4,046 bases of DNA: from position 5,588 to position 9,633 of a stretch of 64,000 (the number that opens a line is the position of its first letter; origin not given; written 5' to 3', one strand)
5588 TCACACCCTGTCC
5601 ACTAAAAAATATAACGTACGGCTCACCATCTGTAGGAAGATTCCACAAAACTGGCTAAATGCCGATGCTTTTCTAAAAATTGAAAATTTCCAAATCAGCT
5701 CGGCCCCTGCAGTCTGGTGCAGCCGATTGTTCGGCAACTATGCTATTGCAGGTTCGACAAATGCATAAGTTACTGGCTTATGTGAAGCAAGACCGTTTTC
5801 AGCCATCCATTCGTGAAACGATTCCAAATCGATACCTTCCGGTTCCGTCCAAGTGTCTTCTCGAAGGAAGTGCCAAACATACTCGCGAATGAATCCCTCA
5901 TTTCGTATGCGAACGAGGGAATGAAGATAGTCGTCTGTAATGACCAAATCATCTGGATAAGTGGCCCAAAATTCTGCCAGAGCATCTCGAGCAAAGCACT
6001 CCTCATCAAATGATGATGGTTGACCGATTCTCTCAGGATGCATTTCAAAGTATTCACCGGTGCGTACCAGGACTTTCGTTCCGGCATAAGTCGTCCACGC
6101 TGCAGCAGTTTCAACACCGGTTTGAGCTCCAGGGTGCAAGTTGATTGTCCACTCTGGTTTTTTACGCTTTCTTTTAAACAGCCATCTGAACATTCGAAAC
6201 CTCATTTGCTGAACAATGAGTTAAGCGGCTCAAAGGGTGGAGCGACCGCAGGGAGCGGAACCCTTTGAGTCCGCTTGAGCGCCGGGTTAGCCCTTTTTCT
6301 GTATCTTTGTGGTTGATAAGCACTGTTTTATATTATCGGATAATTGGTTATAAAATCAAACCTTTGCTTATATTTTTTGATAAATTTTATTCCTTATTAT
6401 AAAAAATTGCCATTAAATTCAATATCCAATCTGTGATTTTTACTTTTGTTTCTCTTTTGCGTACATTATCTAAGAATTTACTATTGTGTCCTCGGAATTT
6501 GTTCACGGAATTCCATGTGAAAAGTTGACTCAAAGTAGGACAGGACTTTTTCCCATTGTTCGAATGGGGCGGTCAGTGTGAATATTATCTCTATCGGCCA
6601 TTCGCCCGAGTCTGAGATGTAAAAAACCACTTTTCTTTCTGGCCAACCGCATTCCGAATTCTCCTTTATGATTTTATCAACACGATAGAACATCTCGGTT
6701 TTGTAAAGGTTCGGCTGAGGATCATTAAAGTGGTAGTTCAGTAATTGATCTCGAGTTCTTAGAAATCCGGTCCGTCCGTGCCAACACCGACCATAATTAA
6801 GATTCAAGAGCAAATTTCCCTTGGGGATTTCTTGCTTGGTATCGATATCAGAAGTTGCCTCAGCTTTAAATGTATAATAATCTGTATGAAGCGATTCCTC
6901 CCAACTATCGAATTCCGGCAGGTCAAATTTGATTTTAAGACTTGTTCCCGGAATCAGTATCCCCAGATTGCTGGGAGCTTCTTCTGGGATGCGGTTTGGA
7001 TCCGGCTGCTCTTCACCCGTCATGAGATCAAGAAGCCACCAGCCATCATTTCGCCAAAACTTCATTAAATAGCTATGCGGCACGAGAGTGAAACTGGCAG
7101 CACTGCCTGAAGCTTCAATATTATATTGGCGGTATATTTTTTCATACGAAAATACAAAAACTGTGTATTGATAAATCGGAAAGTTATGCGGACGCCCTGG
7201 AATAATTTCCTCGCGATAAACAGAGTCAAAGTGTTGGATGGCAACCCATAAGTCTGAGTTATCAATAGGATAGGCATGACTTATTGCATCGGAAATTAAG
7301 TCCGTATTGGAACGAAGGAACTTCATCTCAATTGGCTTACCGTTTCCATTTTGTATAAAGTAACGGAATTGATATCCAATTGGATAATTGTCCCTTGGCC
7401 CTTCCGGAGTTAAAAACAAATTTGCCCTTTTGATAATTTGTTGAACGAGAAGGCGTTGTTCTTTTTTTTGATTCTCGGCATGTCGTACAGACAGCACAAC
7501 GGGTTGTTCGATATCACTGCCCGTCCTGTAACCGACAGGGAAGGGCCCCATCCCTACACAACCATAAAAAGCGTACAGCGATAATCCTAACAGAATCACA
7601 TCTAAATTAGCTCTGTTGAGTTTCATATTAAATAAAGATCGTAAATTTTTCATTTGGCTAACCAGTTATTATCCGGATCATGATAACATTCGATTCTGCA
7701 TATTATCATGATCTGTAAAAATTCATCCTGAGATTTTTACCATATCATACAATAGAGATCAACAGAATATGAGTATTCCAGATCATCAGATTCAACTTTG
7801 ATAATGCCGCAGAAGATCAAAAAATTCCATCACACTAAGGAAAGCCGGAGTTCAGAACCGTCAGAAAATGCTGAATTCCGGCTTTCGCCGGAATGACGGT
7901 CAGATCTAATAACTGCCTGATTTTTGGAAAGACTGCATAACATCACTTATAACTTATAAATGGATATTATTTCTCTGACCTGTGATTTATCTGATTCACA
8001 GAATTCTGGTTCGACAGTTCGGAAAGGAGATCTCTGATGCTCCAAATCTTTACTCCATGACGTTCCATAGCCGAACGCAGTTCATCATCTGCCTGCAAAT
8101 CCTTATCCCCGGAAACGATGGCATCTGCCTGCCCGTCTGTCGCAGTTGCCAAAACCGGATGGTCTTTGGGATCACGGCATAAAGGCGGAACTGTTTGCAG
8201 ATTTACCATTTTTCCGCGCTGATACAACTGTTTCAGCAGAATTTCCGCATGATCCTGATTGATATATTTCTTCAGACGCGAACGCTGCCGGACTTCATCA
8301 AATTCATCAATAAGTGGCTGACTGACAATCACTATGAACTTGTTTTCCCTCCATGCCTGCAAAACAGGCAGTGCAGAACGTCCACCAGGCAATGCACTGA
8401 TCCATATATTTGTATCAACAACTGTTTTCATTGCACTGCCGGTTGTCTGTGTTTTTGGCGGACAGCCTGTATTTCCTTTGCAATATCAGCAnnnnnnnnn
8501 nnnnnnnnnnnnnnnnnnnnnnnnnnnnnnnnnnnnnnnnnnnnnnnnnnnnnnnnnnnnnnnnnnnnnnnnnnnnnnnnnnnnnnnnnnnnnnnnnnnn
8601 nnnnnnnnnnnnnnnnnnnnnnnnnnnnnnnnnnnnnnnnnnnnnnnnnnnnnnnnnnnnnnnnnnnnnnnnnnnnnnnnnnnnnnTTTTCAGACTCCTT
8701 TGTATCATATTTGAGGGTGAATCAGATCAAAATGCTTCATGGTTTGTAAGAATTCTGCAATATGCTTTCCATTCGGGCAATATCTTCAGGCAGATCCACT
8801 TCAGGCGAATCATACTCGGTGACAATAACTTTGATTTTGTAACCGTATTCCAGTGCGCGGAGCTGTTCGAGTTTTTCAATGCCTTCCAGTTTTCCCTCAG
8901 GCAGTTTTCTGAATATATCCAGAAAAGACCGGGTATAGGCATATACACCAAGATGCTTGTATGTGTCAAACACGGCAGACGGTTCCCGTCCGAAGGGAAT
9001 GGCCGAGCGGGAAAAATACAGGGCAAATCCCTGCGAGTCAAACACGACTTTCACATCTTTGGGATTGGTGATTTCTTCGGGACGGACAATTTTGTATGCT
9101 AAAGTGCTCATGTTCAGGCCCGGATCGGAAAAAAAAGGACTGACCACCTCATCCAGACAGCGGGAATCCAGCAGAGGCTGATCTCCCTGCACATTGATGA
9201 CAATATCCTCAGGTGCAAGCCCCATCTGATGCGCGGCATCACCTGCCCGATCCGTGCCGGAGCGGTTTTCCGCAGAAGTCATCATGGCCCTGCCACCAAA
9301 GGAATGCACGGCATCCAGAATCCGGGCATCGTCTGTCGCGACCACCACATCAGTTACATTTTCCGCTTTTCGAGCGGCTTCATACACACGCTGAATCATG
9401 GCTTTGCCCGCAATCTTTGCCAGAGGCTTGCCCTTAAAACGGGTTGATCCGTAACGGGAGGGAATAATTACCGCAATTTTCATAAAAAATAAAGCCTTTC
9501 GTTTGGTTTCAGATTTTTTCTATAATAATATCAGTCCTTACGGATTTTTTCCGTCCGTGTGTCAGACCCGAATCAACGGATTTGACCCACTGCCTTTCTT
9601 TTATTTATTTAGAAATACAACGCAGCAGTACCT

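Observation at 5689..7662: Integron-type gene cassettes with a canonical attC site but no integrase in the window (CALIN-like array)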

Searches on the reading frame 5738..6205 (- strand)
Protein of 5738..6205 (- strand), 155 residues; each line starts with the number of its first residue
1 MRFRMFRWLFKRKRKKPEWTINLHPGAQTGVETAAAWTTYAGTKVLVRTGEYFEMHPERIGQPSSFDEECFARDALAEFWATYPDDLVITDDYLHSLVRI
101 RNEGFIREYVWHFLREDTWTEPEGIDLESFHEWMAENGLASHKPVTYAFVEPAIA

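Call 7: search_protein_families(library=pfam, proteins=[window:5738-6205:-], max_evalue=0.01)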
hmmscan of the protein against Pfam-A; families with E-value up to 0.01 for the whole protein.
window:5738-6205:- (155 aa): 0 families

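Call 10: find_encoding_contigs(protein=window:5738-6205:-, flank=10000, max_places=10)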
Protein window:5738-6205:- (155 aa): 1 contig read that carries it; 1 place shown.
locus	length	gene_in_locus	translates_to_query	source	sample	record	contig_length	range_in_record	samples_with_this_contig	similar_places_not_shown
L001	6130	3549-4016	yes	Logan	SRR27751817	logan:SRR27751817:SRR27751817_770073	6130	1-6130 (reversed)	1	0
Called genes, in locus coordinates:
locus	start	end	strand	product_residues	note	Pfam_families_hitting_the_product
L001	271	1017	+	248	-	PF02348:CTP_transf_3, PF12804:NTP_transf_3 (weak)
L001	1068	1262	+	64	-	-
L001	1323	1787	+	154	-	PF13470:PIN_3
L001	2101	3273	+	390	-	-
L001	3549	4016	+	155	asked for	-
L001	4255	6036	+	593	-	PF00664:ABC_membrane, PF00005:ABC_tran, PF02463:SMC_N (faint), PF13304:AAA_21 (faint)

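Call 43: find_homologous_proteins(query=window:5738-6205:-)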
Query window:5738-6205:- (155 aa): 30 proteins with E <= 0.001 among 43 candidates.
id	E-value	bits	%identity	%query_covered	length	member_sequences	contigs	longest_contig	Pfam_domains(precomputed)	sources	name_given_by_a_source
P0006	3.7e-101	354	100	97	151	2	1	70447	-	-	-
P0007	3.2e-56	208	59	96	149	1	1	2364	-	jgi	-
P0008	1.5e-54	202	58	96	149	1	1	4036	-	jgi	jgi:hypothetical protein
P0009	8.1e-54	200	61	94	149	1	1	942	-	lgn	-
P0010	3.4e-51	191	58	94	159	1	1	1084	-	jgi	-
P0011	1.6e-50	189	56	96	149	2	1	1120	-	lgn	-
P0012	3.7e-49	185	55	96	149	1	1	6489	-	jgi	jgi:hypothetical protein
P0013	9.0e-48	180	55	94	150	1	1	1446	-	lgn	-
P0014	1.5e-47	180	55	94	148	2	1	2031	-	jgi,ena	-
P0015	2.3e-47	179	56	94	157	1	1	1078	-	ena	-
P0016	9.3e-47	177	53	94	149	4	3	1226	-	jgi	jgi:hypothetical protein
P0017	1.1e-46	177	54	96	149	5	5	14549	-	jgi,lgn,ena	-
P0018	1.3e-46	177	53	96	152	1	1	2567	-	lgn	-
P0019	1.3e-46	177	52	96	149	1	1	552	-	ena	-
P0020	1.8e-46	176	53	94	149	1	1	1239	-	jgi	jgi:hypothetical protein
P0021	2.8e-46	175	52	96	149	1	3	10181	-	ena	-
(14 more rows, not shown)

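Call 46: find_encoding_contigs(protein=P0017, flank=6000, max_places=5)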
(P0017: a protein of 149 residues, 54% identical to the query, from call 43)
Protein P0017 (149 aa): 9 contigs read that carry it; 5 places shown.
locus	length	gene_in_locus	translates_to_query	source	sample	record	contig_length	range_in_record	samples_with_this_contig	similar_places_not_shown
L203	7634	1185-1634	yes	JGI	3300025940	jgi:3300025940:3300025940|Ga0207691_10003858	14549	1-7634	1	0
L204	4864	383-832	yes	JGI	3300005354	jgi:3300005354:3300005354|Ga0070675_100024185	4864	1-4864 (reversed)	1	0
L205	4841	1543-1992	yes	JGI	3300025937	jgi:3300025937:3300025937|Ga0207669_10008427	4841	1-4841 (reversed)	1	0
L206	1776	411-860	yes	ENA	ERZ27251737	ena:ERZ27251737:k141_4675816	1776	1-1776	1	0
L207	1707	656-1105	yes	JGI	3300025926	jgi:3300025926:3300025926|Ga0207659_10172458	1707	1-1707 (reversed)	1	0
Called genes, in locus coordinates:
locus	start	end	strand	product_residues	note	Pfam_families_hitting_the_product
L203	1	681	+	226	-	?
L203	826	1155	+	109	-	PF24722:DUF7674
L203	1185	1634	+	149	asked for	-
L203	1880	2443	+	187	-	-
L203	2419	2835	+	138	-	-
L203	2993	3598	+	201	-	-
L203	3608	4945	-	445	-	-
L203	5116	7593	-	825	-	-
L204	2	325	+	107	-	?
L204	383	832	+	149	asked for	-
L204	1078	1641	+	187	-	-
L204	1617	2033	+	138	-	-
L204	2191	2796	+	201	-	-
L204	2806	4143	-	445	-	-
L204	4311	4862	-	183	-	?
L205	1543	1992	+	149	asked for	-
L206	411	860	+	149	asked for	-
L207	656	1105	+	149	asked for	-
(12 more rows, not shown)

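Call 47: find_encoding_contigs(protein=P0021, flank=6000, max_places=3)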
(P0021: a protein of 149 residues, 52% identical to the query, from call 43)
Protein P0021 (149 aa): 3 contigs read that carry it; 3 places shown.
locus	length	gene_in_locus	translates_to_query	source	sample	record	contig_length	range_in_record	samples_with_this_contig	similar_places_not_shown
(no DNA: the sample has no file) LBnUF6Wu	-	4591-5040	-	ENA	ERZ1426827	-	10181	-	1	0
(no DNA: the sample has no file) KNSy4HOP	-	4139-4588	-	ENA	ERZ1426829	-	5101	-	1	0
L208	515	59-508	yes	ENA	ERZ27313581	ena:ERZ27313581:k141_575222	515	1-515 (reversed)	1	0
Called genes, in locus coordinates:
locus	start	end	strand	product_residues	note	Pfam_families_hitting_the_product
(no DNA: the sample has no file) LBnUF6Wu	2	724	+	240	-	?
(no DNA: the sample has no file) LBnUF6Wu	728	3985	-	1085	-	PF02811:PHP (weak), PF00989:PAS, PF08448:PAS_4 (faint), PF13188:PAS_8 (faint), PF13426:PAS_9 (faint), PF00571:CBS, PF03445:DUF294, PF10335:DUF294_C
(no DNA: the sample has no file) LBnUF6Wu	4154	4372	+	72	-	-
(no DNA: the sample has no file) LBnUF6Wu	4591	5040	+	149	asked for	-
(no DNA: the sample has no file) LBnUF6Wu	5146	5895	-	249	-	-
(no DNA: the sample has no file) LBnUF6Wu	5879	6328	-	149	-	-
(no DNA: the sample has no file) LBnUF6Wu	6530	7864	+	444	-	PF13229:Beta_helix, PF05048:NosD, PF13229:Beta_helix (weak)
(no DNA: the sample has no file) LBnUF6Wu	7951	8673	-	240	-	-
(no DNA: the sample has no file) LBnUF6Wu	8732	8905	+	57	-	-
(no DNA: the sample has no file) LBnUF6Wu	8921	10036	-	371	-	PF25924:MJECL33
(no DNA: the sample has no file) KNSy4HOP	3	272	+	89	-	?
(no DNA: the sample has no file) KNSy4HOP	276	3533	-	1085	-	PF02811:PHP (weak), PF00989:PAS, PF08448:PAS_4 (faint), PF13188:PAS_8 (faint), PF13426:PAS_9 (faint), PF00571:CBS, PF03445:DUF294, PF10335:DUF294_C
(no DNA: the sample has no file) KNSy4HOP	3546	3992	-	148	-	-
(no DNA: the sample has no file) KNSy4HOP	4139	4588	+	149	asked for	-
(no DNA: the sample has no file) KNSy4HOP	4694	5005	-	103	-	-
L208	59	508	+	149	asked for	-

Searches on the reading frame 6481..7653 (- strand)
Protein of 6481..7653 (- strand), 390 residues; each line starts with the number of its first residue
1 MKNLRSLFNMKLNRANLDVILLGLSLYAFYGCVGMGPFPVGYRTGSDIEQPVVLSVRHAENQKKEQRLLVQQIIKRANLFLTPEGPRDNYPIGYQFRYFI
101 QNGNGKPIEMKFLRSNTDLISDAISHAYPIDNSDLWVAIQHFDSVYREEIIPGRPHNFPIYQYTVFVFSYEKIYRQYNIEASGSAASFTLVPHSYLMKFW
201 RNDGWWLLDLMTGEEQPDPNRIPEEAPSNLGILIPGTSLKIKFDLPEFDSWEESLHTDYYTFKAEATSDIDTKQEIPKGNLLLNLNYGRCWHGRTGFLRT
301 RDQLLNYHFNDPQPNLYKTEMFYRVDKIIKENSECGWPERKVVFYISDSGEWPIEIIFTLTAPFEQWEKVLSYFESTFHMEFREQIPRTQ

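Call 7: search_protein_families(library=pfam, proteins=[window:6481-7653:-], max_evalue=0.01)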
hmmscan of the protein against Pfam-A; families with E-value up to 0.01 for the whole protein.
window:6481-7653:- (390 aa): 0 families

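Call 9: find_encoding_contigs(protein=window:6481-7653:-, flank=10000, max_places=10)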
Protein window:6481-7653:- (390 aa): 1 contig read that carries it; 1 place shown.
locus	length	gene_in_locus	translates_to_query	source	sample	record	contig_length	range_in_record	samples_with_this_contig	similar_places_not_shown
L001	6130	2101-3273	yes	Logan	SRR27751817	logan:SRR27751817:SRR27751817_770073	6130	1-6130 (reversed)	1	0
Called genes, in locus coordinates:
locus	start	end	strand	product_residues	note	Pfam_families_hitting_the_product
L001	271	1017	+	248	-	PF02348:CTP_transf_3, PF12804:NTP_transf_3 (weak)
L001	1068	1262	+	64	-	-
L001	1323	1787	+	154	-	PF13470:PIN_3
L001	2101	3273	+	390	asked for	-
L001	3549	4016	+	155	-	-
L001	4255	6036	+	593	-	PF00664:ABC_membrane, PF00005:ABC_tran, PF02463:SMC_N (faint), PF13304:AAA_21 (faint)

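Call 42: find_homologous_proteins(query=window:6481-7653:-)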
Query window:6481-7653:- (390 aa): 5 proteins with E <= 0.001 among 1630 candidates.
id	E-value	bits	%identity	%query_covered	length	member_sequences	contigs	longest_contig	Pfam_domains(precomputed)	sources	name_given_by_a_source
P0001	3.9e-272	920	100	100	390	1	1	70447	-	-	-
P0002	8.8e-102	359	46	93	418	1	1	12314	-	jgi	jgi:hypothetical protein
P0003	5.3e-90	321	45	90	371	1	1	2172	-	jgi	-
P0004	9.6e-54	201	33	90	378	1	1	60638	-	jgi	jgi:hypothetical protein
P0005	2.1e-45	174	38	63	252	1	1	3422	-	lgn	-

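Call 44: find_encoding_contigs(protein=P0002, flank=6000, max_places=3)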
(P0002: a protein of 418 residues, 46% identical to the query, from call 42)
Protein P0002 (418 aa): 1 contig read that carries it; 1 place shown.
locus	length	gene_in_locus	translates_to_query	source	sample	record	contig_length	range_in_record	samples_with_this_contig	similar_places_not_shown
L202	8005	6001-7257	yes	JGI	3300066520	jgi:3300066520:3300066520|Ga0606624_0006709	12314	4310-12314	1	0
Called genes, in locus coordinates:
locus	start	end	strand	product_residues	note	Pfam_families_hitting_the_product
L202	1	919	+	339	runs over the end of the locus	PF01368:DHH, PF02272:DHHA1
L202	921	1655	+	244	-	PF01509:TruB_N, PF16198:TruB_C_2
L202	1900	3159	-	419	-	PF00365:PFK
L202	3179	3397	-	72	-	-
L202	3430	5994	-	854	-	PF00343:Phosphorylase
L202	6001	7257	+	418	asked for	-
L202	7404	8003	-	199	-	?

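Call 45: find_encoding_contigs(protein=P0004, flank=6000, max_places=3)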
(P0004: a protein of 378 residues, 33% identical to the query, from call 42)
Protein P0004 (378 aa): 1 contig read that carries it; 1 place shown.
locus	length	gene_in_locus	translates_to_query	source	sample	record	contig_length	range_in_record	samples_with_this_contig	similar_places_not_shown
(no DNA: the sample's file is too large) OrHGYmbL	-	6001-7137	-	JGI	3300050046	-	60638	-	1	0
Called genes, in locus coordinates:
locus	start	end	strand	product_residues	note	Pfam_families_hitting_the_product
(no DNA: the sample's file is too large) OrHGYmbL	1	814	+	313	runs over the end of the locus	-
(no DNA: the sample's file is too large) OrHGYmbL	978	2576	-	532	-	PF13442:Cytochrome_CBB3, PF07995:GSDH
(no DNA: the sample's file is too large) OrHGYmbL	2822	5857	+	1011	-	PF12708:Pect-lyase_RHGA_epim, PF08450:SGL (faint)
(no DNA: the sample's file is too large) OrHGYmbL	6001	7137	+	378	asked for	-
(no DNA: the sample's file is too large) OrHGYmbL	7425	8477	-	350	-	-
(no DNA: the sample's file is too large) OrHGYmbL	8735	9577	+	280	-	-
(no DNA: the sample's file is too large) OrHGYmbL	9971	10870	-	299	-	PF08450:SGL (faint), PF25021:TEN_NHL (faint), PF17170:DUF5128 (faint), PF01436:NHL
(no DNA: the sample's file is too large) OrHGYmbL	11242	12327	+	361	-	PF08450:SGL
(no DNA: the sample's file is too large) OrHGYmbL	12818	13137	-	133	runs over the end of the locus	-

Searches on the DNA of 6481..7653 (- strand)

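Call 48: search_with_rna_model(model_id=R2, sources=[L202, L203, L204, L205, L206, L207, L208, L122, L123], filters=off, max_evalue=5, show_alignments=3)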
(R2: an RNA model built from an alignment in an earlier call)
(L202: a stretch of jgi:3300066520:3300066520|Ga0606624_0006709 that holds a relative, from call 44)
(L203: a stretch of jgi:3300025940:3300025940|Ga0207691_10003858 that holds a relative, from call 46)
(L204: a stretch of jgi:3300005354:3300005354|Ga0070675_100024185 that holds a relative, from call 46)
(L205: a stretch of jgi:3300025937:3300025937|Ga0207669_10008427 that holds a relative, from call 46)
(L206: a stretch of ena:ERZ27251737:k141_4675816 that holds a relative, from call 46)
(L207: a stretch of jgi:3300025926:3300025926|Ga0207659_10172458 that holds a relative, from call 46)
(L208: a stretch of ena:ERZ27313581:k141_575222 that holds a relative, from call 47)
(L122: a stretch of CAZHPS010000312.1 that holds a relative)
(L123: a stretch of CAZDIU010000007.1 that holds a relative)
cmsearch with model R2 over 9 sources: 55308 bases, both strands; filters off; matches with E-value up to 5: 3.
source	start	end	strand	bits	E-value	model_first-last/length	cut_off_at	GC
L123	7729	7816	+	23.3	0.00088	1-69/69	no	0.56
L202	4783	4816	-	12.9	0.67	1-69/69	no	0.65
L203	7105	7135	+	10.3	3.4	19-51/69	no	0.84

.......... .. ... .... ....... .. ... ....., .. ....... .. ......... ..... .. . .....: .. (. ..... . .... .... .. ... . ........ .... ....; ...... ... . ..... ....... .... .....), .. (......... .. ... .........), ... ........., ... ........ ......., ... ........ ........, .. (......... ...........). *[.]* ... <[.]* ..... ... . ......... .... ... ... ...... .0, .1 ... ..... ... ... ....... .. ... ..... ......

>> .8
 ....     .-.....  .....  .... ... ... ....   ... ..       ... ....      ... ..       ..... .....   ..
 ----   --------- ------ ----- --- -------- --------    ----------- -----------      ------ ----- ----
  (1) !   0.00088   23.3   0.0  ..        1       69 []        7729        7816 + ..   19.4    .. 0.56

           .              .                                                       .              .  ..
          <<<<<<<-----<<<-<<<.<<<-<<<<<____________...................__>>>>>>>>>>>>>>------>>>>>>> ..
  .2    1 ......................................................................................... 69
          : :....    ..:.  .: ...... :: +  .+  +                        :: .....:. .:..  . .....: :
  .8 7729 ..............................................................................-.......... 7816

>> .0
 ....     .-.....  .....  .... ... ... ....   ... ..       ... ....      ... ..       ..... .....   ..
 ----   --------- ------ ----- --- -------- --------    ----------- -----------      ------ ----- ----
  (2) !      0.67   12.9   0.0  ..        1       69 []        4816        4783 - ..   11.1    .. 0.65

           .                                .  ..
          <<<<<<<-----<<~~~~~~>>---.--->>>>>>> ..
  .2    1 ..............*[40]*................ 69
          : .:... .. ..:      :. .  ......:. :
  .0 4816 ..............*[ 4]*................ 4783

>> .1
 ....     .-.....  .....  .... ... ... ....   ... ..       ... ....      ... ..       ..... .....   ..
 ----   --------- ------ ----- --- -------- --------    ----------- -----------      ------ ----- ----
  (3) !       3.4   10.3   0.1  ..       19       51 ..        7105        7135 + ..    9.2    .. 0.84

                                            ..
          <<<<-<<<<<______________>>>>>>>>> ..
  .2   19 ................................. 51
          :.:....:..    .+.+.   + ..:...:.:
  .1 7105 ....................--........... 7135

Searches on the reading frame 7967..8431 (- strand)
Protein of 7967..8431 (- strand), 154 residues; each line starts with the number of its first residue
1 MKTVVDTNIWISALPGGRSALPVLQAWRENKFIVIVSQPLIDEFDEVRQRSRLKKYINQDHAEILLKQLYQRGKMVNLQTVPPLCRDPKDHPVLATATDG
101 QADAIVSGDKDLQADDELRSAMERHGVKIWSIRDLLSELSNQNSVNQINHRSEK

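Call 7: search_protein_families(library=pfam, proteins=[window:7967-8431:-], max_evalue=0.01)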
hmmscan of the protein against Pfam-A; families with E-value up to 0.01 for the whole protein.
window:7967-8431:- (154 aa): 5 families
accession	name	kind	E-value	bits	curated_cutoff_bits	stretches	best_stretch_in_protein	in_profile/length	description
PF13470.12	PIN_3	-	5.4e-19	69.6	27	1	2-111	1-115/115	PIN domain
PF24109.1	DUF7384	-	4.2e-05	24.1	27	1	3-117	7-109/153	Family of unknown function (DUF7384)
PF01850.27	PIN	-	0.00057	20.9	23.6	1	4-113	2-115/120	PIN domain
PF10130.15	PIN_2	-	0.0013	19.5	22.4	0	4-113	1-116/133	PIN domain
PF13638.12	PIN_4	-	0.0054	17.5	21.9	1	4-82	2-76/132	PIN domain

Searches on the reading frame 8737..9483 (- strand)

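Call 7: search_protein_families(library=pfam, proteins=[window:8737-9483:-], max_evalue=0.01)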
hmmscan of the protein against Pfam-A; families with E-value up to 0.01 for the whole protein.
window:8737-9483:- (248 aa): 2 families
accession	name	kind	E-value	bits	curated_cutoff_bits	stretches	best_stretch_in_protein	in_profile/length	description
PF02348.25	CTP_transf_3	-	8.9e-58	196.1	22.6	1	4-217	1-217/217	Cytidylyltransferase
PF12804.13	NTP_transf_3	-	2.1e-07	31.7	27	1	13-115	9-109/160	MobA-like NTP transferase domain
